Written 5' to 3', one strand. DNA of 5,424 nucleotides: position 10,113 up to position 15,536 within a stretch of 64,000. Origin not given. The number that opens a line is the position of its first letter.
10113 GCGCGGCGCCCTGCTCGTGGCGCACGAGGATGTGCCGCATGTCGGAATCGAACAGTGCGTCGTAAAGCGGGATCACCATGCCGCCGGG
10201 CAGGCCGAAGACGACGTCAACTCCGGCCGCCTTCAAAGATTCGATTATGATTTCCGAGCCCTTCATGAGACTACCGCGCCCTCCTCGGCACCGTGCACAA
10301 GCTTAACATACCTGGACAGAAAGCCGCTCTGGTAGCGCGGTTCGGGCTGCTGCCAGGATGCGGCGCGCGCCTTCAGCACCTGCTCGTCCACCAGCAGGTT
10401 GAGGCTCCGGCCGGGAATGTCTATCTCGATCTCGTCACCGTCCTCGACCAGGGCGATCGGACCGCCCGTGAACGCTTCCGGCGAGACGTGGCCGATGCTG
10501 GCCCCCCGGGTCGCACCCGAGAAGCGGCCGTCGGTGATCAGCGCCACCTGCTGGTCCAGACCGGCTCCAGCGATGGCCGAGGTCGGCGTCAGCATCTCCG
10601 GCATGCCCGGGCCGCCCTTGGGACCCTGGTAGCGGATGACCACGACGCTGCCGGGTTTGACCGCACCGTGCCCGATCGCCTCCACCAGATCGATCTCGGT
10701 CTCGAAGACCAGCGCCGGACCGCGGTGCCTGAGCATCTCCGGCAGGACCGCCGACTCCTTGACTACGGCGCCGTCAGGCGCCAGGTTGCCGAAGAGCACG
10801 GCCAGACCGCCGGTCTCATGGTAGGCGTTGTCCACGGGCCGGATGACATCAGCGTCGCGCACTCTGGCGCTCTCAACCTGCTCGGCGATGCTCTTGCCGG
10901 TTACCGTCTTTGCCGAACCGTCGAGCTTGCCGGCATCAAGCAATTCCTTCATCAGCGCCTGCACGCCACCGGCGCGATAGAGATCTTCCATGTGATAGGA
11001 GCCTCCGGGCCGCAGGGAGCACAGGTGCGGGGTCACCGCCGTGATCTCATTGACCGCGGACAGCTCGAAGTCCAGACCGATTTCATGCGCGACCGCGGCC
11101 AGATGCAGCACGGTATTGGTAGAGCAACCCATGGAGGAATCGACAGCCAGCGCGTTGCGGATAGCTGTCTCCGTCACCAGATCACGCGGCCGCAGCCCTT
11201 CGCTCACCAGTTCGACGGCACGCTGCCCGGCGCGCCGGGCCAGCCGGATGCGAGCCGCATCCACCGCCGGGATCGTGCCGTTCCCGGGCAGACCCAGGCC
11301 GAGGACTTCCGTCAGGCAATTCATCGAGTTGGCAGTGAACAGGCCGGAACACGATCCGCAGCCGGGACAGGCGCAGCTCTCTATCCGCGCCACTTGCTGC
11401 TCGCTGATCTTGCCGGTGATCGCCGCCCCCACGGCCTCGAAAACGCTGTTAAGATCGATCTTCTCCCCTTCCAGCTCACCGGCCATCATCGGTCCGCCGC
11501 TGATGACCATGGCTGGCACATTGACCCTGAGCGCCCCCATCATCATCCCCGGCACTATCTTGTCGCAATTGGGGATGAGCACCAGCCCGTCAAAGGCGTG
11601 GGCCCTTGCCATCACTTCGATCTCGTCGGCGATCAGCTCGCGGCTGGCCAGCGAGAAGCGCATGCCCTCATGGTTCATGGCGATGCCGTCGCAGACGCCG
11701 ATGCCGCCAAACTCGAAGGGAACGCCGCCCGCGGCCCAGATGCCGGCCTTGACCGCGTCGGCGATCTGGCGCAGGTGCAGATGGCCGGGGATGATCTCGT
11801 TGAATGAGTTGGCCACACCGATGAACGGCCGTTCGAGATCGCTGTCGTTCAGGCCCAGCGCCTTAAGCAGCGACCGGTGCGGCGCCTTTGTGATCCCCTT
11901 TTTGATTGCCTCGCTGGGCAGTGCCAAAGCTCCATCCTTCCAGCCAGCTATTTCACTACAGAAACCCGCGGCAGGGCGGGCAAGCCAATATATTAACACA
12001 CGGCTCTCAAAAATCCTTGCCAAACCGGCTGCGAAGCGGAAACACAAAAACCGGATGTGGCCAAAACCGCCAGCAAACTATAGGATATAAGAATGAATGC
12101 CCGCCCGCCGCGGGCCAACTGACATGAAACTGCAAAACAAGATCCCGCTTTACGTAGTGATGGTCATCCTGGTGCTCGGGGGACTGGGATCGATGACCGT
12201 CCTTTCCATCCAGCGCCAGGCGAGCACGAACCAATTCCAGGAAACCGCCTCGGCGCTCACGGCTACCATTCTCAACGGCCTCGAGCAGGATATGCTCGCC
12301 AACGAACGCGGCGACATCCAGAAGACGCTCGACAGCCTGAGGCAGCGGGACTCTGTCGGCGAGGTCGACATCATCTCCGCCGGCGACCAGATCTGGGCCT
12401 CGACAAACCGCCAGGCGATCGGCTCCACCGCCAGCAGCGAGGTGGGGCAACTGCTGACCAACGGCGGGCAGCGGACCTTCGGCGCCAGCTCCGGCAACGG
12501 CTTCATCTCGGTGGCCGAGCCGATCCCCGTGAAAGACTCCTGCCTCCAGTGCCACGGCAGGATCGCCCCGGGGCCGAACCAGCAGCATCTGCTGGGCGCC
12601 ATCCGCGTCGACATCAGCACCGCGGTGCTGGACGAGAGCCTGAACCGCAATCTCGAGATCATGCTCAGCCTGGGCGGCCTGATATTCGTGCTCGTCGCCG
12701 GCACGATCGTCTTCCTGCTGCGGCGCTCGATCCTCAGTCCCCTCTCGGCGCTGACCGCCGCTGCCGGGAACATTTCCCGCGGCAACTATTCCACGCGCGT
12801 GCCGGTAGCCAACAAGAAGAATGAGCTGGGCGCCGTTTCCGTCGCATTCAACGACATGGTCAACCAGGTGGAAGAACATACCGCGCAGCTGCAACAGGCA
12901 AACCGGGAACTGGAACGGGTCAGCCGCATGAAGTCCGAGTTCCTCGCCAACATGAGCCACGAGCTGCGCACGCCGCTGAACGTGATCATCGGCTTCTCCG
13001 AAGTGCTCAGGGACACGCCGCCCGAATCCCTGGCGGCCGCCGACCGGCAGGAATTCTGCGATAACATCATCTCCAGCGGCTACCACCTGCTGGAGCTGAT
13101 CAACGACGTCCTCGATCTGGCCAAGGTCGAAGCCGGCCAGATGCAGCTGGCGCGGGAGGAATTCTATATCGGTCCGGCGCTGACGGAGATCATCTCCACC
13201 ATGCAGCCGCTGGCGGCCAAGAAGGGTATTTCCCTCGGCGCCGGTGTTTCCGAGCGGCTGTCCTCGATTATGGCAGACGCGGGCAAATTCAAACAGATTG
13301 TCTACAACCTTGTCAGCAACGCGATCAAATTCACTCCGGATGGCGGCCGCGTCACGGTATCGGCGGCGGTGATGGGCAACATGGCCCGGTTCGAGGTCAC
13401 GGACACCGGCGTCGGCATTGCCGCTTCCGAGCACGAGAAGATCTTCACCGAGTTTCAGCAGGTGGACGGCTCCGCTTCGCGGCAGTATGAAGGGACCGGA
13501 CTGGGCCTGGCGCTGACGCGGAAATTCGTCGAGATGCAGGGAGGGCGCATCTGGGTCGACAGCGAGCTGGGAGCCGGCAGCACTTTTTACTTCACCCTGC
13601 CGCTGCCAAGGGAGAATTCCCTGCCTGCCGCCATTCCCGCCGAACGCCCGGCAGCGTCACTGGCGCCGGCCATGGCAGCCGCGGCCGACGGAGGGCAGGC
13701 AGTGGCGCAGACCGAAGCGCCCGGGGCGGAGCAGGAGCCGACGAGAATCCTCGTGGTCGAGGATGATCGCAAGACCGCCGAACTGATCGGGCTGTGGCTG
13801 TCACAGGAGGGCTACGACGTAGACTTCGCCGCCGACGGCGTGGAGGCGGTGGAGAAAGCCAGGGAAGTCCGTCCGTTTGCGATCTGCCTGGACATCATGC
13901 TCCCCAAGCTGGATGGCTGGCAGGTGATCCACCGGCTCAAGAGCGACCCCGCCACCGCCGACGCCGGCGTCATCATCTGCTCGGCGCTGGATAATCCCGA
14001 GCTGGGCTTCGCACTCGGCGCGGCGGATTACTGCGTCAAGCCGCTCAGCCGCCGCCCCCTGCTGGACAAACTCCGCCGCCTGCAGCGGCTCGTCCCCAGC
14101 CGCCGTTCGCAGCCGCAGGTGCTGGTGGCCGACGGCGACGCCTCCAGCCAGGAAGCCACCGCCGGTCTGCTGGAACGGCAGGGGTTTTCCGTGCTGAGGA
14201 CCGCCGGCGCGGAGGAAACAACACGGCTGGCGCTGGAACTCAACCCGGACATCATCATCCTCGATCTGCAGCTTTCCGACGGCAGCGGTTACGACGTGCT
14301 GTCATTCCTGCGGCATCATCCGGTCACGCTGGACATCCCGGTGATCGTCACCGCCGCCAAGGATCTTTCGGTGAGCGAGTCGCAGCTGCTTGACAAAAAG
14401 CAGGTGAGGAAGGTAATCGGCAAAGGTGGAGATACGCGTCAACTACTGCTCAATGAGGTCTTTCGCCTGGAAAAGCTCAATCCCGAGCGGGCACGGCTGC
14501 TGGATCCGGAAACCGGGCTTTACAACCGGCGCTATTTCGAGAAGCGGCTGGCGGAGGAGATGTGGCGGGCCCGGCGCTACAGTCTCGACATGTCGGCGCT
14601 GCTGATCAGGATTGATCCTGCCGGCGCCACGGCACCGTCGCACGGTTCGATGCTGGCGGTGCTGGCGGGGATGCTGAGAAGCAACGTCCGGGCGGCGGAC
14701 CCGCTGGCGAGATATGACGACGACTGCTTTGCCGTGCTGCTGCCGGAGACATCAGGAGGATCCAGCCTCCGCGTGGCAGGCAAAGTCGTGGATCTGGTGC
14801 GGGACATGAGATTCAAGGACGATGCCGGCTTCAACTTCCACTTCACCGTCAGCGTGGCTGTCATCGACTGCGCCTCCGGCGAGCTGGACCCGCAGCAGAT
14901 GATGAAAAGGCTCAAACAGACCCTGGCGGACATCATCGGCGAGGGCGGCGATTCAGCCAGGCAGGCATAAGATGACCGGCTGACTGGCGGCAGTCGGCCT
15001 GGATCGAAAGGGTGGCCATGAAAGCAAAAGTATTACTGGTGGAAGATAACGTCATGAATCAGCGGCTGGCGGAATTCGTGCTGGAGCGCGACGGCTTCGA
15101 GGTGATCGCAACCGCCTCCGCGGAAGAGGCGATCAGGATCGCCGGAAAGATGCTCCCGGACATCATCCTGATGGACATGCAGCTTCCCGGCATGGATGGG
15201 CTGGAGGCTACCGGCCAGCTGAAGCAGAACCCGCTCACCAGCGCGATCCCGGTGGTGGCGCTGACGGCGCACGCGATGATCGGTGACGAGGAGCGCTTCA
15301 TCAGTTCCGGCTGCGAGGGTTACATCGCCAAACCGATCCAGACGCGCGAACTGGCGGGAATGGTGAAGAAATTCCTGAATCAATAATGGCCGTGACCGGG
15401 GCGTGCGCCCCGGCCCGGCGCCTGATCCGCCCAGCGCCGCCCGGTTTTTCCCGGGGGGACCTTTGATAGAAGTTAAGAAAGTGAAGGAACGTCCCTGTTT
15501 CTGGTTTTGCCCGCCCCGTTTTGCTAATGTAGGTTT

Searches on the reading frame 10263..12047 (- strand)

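Call 20: search_protein_families(library=pfam, proteins=[window:10263-12047:-], max_evalue=0.00001)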
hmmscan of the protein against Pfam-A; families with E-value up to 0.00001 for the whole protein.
window:10263-12047:- (594 aa): 2 families
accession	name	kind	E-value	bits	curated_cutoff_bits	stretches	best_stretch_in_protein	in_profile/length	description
PF00920.27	ILVD_EDD_N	-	5.9e-136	453.2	27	1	73-389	1-315/316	Dihydroxy-acid/6-phosphogluconate dehydratase N-terminal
PF24877.1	ILV_EDD_C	-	3.4e-79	265.1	27.7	1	400-591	1-191/191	Dihydroxy-acid/6-phosphogluconate dehydratase C-terminal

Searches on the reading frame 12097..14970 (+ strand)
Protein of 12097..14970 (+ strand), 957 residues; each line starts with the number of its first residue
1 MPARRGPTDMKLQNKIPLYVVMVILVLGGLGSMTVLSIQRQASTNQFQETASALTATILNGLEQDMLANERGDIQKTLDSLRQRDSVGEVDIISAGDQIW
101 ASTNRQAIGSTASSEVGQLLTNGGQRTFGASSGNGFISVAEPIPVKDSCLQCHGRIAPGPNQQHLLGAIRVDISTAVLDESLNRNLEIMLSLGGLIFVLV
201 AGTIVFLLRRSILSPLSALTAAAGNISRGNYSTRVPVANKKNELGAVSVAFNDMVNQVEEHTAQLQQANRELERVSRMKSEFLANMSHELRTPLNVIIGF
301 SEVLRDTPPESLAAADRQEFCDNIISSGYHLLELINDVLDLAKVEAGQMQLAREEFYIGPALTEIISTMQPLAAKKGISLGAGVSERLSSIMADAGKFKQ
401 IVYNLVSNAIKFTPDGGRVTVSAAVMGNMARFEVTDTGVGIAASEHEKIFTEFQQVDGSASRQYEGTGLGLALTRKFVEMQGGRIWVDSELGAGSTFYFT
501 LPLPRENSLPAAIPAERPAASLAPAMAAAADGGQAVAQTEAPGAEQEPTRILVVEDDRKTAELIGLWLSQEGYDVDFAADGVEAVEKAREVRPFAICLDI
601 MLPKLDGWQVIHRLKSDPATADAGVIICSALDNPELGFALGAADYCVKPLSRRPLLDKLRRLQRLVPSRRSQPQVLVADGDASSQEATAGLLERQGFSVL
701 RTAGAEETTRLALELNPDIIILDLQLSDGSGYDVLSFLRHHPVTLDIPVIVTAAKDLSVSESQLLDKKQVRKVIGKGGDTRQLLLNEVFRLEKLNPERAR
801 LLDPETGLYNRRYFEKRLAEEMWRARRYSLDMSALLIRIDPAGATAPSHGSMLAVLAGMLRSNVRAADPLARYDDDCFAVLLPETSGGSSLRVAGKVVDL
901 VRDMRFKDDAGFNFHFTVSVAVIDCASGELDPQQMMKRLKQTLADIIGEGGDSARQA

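Call 20: search_protein_families(library=pfam, proteins=[window:12097-14970:+], max_evalue=0.00001)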
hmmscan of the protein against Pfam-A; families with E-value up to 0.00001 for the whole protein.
window:12097-14970:+ (957 aa): 5 families
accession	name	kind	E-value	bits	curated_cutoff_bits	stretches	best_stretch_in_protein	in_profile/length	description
PF02518.31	HATPase_c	-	2.9e-30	105.4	26.4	1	394-504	2-110/111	Histidine kinase-, DNA gyrase B-, and HSP90-like ATPase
PF00072.30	Response_reg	-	3.7e-30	104.8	30.2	2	551-659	1-110/111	Response regulator receiver domain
PF00512.31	HisKA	-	2.7e-21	75.8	26.9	1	278-347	1-66/66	His Kinase A (phospho-acceptor) domain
PF00990.26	GGDEF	-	1.2e-14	54.8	23.8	1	802-943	3-151/161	Diguanylate cyclase, GGDEF domain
PF00672.30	HAMP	-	1.6e-13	51.2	25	1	207-259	1-52/53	HAMP domain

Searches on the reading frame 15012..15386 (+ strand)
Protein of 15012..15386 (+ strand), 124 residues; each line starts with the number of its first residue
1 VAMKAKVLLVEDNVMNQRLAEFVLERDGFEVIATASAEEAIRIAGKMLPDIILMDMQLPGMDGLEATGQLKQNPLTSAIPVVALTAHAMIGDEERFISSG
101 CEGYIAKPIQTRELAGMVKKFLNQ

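Call 20: search_protein_families(library=pfam, proteins=[window:15012-15386:+], max_evalue=0.00001)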
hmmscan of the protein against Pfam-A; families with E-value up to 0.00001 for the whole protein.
window:15012-15386:+ (124 aa): 1 family
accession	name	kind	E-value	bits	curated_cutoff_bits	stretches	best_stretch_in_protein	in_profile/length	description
PF00072.30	Response_reg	-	9.2e-27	93.8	30.2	1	7-118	1-110/111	Response regulator receiver domain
